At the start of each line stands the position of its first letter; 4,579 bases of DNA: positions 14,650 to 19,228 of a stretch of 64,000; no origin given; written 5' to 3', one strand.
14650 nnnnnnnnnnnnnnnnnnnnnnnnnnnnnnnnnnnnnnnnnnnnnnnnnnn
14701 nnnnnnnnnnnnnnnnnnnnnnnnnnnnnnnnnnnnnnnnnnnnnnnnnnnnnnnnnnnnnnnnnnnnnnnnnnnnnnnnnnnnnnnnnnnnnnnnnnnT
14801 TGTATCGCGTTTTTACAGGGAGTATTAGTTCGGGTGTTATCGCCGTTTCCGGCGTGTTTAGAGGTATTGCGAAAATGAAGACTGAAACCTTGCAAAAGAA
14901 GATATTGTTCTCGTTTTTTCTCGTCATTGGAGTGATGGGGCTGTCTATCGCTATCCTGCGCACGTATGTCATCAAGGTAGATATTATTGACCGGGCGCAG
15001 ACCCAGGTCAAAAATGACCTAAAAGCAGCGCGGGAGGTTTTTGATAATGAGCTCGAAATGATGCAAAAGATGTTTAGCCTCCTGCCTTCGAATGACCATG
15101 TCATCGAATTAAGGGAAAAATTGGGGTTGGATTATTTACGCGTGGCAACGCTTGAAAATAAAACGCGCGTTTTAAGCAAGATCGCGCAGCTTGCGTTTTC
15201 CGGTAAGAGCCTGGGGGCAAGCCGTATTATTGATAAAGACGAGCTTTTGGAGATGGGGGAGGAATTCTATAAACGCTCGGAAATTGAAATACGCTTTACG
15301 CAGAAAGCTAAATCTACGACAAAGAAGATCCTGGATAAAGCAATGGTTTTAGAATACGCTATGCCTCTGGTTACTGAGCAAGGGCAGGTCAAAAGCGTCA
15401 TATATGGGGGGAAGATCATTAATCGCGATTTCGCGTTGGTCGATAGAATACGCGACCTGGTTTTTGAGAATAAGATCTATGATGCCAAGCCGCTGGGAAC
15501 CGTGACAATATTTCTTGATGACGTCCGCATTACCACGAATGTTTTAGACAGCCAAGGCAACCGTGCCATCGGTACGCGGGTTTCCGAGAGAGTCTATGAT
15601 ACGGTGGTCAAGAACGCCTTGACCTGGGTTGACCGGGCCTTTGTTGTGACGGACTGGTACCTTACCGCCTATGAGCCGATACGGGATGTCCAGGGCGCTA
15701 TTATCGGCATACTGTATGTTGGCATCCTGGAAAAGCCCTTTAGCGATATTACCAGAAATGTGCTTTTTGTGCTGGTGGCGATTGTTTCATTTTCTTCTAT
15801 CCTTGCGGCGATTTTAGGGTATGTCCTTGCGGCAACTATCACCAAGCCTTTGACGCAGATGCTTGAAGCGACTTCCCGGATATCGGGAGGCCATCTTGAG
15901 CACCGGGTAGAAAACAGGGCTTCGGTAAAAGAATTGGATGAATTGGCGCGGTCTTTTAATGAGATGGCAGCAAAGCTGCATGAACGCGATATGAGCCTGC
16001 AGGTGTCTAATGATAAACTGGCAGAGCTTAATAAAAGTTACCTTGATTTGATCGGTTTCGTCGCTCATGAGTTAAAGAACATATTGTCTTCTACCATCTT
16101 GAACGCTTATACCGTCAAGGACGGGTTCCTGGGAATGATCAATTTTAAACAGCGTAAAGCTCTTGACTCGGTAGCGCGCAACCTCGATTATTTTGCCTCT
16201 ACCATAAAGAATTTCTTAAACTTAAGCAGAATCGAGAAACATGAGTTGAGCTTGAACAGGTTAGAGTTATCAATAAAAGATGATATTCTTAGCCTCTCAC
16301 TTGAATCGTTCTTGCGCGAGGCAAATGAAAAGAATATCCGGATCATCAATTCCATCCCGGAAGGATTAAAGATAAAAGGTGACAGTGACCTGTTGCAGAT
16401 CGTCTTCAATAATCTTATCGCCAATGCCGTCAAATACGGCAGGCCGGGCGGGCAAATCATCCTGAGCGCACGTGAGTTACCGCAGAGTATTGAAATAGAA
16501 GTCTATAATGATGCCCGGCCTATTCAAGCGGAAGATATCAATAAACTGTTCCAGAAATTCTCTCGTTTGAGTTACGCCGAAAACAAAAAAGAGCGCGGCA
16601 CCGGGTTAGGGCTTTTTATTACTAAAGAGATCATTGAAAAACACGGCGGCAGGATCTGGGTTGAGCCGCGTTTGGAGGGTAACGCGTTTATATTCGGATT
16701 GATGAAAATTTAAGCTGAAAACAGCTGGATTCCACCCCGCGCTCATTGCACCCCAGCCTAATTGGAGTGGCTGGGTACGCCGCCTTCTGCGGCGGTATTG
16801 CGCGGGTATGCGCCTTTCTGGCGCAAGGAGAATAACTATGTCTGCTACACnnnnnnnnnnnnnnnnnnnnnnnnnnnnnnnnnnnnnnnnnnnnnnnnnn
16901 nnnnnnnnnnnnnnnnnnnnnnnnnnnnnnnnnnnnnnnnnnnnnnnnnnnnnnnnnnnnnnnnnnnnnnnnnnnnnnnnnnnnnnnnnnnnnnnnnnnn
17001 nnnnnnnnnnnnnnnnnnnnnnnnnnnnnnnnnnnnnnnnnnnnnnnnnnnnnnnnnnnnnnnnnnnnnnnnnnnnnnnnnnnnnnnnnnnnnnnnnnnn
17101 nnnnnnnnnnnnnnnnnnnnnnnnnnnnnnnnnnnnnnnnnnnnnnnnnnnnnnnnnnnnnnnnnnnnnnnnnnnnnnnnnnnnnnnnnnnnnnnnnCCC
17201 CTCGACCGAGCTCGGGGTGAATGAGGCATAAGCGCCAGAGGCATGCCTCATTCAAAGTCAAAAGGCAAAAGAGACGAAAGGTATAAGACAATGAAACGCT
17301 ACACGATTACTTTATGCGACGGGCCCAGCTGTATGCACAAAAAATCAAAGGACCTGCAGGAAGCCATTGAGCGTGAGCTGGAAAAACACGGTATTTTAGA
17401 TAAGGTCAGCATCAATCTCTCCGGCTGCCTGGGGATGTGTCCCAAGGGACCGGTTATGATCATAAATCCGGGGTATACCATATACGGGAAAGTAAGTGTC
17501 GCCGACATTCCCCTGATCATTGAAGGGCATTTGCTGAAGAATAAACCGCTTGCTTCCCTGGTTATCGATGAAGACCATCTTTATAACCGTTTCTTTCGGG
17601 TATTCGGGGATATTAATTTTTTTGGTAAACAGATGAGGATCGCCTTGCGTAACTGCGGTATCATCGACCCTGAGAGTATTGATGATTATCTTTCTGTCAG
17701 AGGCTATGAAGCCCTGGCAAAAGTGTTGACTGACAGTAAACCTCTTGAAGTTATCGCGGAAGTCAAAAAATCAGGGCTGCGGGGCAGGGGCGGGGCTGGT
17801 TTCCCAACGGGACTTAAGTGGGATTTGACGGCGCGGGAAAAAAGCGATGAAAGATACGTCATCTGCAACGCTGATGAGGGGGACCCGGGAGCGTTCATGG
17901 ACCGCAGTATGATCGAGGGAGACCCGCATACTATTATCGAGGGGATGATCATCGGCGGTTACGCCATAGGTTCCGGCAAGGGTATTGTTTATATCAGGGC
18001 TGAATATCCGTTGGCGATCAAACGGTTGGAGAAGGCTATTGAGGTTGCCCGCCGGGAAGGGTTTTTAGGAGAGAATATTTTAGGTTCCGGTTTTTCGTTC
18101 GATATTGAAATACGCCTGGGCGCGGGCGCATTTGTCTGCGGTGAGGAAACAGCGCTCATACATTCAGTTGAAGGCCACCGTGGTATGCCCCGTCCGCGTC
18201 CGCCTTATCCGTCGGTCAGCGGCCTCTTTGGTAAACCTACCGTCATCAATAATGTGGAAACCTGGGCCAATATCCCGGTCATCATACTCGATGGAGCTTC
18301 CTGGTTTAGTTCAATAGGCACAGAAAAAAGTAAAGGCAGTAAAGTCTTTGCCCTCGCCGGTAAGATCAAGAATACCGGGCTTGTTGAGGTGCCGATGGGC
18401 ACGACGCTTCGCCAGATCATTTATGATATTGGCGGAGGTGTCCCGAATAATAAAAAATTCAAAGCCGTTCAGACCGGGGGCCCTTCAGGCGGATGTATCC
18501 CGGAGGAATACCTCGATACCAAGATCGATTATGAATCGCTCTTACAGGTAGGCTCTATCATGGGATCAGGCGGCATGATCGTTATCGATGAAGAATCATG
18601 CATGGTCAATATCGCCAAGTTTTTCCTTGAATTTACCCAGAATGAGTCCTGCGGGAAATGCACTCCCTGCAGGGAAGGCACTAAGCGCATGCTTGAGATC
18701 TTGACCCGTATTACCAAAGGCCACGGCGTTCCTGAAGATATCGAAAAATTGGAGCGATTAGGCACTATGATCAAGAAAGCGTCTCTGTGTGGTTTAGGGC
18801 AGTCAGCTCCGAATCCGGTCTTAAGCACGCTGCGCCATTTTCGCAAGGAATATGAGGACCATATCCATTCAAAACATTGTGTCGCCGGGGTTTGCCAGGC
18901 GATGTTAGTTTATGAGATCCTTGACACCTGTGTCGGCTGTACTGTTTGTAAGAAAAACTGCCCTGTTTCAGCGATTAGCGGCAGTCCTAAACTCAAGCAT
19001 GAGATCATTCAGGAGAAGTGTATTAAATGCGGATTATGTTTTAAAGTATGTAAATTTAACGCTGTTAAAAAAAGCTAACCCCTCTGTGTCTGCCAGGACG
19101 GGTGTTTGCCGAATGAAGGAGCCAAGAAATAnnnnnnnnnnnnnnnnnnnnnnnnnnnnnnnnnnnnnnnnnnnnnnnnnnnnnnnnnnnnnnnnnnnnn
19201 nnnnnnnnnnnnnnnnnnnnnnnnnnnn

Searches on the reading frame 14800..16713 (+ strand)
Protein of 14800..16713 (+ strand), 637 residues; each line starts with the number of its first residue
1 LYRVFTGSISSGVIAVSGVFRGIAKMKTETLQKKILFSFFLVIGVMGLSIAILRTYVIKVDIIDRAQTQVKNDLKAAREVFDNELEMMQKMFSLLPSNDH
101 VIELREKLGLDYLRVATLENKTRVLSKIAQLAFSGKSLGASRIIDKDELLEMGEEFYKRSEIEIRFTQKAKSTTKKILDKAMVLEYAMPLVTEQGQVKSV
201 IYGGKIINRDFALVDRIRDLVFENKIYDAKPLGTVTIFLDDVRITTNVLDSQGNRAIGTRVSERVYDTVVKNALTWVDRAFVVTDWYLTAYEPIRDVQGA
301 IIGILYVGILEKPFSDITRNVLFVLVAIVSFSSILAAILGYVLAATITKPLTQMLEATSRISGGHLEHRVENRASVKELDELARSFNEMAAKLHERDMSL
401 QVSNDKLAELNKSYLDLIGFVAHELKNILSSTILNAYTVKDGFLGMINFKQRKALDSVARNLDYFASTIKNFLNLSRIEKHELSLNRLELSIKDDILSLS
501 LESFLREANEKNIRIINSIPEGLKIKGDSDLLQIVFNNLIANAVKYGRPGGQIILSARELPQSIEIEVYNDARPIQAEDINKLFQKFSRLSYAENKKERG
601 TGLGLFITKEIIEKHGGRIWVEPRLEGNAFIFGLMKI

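Call 21: search_protein_families(library=pfam, proteins=[window:14800-16713:+])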
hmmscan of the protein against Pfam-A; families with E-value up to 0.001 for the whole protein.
window:14800-16713:+ (637 aa): 7 families
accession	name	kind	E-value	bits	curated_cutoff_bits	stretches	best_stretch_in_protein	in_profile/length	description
PF17202.10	sCache_3_3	-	3.9e-32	111.2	28.8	1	207-319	3-105/107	Single cache domain 3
PF17201.10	Cache_3-Cache_2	-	7.2e-22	78.5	27.7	1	194-313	65-186/299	Cache 3/Cache 2 fusion domain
PF02518.31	HATPase_c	-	2.8e-21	76.5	26.4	1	527-632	1-105/111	Histidine kinase-, DNA gyrase B-, and HSP90-like ATPase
PF00672.30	HAMP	-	2e-13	50.8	25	1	342-395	1-53/53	HAMP domain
PF17203.10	sCache_3_2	-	9.7e-07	29.4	28.4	1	216-316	39-133/140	Single cache domain 3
PF00512.31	HisKA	-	3.6e-06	27.4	26.9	1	417-479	5-64/66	His Kinase A (phospho-acceptor) domain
PF13581.12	HATPase_c_2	-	0.00046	20.6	27.4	0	534-613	34-110/127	Histidine kinase-like ATPase domain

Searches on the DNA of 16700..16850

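Call 41: search_rna_families(source=window, start=16700, end=16850, threshold=evalue, max_evalue=10)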
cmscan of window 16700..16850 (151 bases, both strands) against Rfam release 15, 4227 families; matches with E-value up to 10: 4.
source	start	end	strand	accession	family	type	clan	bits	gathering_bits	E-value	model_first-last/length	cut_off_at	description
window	16742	16781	-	RF01989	SECIS_3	Cis-reg;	-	14.3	63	1.1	1-59/59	no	Selenocysteine insertion sequence 3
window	16790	16846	+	RF02797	PssrA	Gene; sRNA;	-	13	69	6.1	1-93/93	no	Plasmid-encoded Shigella sRNA A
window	16744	16799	+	RF01386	isrB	Gene; sRNA;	-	12.3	35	4.5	1-87/87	no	isrB Hfq binding RNA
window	16700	16757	+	RF01122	sR39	Gene; snRNA; snoRNA; CD-box;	-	8.2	50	6.7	6-56/56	5'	Small nucleolar RNA sR39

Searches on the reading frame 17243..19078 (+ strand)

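Call 21: search_protein_families(library=pfam, proteins=[window:17243-19078:+])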
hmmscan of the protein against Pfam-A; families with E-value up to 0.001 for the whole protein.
window:17243-19078:+ (611 aa): 12 families
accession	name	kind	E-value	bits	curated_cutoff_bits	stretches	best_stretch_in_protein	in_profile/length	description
PF01512.22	Complex1_51K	-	3.8e-49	166.9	31.2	1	174-345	1-149/150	Nuo51 FMN-binding domain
PF10589.14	NADH_4Fe-4S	-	1.3e-36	124.7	23.5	1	457-540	2-85/85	NADH-ubiquinone oxidoreductase-F iron-sulfur binding region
PF01257.25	2Fe-2S_thioredx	-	8.9e-09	35.8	24.8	1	15-94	61-142/145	Thioredoxin-like [2Fe-2S] ferredoxin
PF14697.11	Fer4_21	-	2.9e-08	34.1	35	1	561-605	6-53/59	4Fe-4S dicluster domain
PF00037.32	Fer4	-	1.6e-07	31.3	21.1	1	587-608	2-23/24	4Fe-4S binding domain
PF13237.11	Fer4_10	-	1.4e-06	28.6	25.5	1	557-603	3-52/53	4Fe-4S dicluster domain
PF10531.15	SLBB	-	1.6e-06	28.2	27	1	369-417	2-53/55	SLBB domain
PF12838.12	Fer4_7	-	2.2e-06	28.5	27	1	562-607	1-52/52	4Fe-4S dicluster domain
PF12837.12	Fer4_6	-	2.3e-05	24.6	25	1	588-607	4-23/24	4Fe-4S binding domain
PF13187.11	Fer4_9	-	3.4e-05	24.2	27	1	563-606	2-50/52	4Fe-4S dicluster domain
PF12797.12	Fer4_2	-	0.00015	21.9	24.5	0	587-604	4-21/22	4Fe-4S binding domain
PF25160.1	LdpA_Fe-S-bd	-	0.00087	19.5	27.6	1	569-609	9-44/49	LdpA Fe-S cluster-binding domain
